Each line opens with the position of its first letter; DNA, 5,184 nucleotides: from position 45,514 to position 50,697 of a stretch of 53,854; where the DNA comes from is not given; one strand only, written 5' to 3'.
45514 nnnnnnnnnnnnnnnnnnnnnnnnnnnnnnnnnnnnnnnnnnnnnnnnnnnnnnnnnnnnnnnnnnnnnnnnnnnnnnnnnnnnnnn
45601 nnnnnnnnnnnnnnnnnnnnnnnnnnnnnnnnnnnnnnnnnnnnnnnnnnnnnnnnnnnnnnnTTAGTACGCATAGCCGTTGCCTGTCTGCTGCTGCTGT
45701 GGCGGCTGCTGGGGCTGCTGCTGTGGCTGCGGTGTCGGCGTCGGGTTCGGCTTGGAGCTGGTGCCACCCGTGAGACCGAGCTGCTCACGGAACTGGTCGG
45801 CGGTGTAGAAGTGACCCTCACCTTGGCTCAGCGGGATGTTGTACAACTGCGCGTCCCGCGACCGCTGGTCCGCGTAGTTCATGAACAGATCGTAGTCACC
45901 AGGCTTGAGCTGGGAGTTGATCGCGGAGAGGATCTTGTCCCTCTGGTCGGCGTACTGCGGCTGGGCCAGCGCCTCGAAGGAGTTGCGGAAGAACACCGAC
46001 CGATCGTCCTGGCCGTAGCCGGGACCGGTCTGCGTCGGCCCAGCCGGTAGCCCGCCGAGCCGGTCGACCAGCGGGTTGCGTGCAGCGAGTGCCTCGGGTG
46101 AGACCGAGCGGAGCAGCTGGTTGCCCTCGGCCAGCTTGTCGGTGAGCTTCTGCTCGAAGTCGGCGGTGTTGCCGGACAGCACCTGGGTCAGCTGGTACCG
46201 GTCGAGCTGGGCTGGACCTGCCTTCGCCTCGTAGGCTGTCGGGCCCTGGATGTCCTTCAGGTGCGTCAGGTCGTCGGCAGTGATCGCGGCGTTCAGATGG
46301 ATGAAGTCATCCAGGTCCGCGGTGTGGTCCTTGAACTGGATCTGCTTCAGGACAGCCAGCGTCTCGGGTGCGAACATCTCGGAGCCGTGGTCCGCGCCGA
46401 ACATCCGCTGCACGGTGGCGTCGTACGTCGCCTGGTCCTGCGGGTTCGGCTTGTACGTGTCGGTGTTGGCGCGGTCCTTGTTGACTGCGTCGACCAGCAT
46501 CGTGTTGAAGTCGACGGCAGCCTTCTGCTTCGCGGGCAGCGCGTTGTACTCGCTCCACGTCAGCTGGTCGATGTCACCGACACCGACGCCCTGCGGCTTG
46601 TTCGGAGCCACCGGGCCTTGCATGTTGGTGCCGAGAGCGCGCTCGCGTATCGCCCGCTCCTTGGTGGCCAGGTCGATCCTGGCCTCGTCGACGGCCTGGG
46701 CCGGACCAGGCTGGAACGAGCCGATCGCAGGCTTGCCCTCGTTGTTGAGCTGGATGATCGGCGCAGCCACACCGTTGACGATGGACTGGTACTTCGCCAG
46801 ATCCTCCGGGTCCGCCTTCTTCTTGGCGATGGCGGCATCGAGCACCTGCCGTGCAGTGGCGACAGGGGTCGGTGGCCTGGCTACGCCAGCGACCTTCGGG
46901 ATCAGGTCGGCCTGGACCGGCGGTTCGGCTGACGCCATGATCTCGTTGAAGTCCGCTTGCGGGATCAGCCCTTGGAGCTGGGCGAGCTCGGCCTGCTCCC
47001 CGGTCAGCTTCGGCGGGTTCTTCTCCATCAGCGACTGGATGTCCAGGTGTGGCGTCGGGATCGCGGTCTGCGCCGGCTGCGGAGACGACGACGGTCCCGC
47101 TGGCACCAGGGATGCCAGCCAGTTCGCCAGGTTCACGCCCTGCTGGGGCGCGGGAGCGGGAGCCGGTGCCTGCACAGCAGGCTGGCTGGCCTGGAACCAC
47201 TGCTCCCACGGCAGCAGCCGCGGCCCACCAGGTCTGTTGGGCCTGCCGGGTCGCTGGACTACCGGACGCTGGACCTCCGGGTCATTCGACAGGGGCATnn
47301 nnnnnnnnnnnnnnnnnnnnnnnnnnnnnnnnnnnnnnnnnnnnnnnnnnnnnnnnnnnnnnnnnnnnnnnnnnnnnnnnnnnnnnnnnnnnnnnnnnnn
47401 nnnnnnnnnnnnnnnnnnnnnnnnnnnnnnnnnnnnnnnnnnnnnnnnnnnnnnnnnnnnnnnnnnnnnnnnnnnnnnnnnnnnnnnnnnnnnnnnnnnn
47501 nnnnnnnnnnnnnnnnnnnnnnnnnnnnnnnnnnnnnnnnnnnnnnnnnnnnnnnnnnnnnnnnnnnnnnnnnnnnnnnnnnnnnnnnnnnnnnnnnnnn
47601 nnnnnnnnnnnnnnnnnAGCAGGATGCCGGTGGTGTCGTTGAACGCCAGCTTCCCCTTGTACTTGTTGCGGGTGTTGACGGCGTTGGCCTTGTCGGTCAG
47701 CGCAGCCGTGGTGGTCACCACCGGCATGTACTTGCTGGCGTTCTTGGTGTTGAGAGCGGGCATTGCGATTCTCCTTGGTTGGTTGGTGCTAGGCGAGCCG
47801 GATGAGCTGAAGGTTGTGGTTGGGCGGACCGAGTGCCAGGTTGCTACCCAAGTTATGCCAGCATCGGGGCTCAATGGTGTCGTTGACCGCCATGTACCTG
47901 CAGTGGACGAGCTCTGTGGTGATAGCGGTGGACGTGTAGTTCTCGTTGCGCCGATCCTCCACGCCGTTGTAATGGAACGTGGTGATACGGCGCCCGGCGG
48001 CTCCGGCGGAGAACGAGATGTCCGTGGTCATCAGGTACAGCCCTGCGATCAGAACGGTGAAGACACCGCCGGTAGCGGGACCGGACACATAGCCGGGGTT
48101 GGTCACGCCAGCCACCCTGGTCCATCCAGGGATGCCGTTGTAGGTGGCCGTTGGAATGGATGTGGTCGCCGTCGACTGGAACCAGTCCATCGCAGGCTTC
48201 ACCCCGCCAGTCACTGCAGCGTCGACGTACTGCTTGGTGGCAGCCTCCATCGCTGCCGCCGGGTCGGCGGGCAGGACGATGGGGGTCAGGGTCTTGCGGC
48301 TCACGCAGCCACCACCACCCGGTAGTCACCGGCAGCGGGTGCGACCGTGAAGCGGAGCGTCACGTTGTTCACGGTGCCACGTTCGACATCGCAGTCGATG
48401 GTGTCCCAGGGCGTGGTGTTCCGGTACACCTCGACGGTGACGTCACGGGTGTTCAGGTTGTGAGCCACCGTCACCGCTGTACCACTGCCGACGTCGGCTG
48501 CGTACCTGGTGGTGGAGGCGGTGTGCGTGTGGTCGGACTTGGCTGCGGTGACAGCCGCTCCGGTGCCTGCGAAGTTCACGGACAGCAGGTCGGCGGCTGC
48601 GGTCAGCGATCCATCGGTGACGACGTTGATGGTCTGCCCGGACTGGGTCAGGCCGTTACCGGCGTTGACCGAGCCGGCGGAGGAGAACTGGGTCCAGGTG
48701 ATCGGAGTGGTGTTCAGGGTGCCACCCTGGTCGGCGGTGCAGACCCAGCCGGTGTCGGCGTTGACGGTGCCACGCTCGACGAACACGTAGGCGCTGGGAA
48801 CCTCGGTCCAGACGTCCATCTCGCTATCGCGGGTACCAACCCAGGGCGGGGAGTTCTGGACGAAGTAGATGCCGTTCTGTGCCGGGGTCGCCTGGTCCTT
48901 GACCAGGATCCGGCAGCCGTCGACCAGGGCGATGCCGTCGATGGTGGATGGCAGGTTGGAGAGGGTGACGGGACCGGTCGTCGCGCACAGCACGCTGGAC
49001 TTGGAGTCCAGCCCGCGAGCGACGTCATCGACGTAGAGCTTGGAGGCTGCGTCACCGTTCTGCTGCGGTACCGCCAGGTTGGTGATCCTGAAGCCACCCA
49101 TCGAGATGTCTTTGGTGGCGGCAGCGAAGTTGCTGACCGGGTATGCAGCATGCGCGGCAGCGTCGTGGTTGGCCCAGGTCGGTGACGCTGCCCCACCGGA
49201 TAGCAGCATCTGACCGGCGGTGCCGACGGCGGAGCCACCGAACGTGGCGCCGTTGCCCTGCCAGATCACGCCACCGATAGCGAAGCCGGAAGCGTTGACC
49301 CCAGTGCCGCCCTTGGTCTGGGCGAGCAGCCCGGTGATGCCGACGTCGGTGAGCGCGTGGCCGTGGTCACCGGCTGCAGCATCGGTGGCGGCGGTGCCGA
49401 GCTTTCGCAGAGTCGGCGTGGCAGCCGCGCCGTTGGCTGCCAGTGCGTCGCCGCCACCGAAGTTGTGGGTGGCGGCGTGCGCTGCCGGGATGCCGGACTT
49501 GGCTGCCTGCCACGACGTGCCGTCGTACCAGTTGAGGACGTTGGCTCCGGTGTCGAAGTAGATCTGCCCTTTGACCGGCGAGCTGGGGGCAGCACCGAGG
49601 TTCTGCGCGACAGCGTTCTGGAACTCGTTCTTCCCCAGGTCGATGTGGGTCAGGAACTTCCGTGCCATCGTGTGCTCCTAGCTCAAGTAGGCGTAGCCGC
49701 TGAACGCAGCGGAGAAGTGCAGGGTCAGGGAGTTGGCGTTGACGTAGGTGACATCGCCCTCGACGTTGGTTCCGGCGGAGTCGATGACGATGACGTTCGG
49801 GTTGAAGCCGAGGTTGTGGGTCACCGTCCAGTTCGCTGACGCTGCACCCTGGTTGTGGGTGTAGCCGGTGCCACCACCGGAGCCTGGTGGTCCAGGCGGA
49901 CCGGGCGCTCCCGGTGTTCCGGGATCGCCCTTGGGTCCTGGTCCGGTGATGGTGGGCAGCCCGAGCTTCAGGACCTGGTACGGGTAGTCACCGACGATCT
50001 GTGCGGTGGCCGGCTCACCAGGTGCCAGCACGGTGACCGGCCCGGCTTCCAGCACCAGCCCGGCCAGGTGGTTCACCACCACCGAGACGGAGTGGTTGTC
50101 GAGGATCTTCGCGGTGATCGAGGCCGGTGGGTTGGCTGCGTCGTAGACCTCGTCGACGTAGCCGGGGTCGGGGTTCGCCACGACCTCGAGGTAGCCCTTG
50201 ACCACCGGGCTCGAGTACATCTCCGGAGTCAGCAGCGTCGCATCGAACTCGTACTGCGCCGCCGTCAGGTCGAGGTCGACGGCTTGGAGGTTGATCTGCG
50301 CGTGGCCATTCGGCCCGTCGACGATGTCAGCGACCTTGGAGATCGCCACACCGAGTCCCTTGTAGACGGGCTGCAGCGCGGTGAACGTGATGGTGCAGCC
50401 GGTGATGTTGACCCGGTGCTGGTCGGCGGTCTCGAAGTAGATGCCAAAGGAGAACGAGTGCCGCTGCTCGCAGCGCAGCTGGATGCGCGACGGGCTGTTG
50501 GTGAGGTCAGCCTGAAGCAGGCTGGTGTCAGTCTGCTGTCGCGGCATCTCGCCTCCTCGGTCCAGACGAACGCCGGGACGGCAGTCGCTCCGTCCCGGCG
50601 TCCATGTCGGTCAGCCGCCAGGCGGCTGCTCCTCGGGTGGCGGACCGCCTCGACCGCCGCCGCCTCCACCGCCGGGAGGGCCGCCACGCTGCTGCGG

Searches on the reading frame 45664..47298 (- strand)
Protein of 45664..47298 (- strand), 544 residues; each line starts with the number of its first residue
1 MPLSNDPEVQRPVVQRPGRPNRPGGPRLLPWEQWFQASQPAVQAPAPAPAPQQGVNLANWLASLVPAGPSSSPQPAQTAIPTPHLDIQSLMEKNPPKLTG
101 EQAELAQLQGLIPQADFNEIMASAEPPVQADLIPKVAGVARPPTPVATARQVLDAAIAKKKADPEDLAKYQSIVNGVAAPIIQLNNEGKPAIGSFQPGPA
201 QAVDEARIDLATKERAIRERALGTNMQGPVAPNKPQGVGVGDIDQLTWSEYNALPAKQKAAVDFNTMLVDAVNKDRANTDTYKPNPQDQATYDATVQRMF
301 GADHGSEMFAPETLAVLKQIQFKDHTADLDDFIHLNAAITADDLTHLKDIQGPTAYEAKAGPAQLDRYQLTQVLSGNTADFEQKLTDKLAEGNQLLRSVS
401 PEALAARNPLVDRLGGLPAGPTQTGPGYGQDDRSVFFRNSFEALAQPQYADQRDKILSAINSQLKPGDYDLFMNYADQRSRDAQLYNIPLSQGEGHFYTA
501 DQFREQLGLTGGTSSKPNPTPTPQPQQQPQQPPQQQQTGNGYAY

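Call 12: search_protein_families(library=phrogs, proteins=[window:45664-47298:-], max_evalue=0.001)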
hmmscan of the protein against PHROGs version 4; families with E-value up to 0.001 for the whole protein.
window:45664-47298:- (544 aa): 0 families

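Call 78: search_protein_families(library=pfam, proteins=[window:45664-47298:-], max_evalue=0.1)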
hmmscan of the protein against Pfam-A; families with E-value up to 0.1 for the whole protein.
window:45664-47298:- (544 aa): 1 family
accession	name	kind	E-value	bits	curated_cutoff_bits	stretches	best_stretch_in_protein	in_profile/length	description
PF09392.15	T3SS_needle_F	-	0.05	14.2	29.4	0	151-175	17-44/71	Type III secretion needle MxiH, YscF, SsaG, EprI, PscF, EscF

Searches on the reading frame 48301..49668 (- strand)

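Call 12: search_protein_families(library=phrogs, proteins=[window:48301-49668:-], max_evalue=0.001)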
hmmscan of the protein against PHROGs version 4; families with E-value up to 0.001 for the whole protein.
window:48301-49668:- (455 aa): 15 families
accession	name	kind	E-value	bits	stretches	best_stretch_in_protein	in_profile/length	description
phrog_2647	-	head and packaging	1.2e-50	173.5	1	158-454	50-335/336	head decoration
phrog_27782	-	unknown function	4.2e-37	129.1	1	191-356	133-299/644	-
phrog_30390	-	unknown function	1.3e-33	117.4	2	240-353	546-664/766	-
phrog_38707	-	unknown function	1.1e-30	108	2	230-454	452-674/675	-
phrog_8309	-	unknown function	5e-25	89.3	2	4-55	2-53/312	-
phrog_2824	-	head and packaging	7.3e-22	78.2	1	217-454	927-1150/1151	virion structural protein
phrog_11518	-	tail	2.2e-21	76.8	1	214-392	158-305/812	tail fiber protein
phrog_24595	-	head and packaging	4.1e-19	70.1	1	165-372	14-207/325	virion structural protein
phrog_16867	-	unknown function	1.8e-17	64.1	1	220-364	72-213/631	-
phrog_14570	-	unknown function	6.8e-15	55.7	1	214-367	160-313/540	-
phrog_16122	-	head and packaging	2.5e-13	50.8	1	367-453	438-522/526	virion structural protein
phrog_17264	-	unknown function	5.7e-12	46.6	1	226-376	1-116/147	-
phrog_8745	-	tail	6.8e-08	31.2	1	248-384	699-845/1803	tail fiber protein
phrog_2710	-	tail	1.6e-05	24.5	1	186-236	130-168/781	tail fiber protein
phrog_20787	-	head and packaging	3e-05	25.1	1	27-56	33-62/67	virion structural protein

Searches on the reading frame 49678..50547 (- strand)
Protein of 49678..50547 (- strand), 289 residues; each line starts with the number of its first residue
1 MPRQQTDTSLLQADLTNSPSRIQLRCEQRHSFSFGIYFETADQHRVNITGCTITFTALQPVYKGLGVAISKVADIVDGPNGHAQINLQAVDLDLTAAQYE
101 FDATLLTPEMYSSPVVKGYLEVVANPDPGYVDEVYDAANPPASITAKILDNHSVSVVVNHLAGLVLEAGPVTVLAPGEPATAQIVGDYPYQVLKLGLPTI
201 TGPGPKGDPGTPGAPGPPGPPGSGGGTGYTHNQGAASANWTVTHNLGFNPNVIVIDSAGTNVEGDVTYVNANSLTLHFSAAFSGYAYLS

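Call 12: search_protein_families(library=phrogs, proteins=[window:49678-50547:-], max_evalue=0.001)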
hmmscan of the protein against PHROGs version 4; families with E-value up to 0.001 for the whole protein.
window:49678-50547:- (289 aa): 7 families
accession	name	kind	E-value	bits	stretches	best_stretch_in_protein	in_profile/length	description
phrog_30556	-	unknown function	5e-17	63.6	1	227-288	97-158/159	-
phrog_34633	-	unknown function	9e-14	52.8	1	225-288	188-251/252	-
phrog_21918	-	unknown function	5e-12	46.7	1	227-288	63-126/200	-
phrog_10272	-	unknown function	6.9e-10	39.9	1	232-288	143-199/200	-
phrog_1084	-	unknown function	1.6e-09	38.9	1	19-123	5-111/123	unknown function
phrog_21962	-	tail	0.00041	20.7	1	176-243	58-120/321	tail protein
phrog_32311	-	unknown function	0.00081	19.3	1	166-217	225-272/577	-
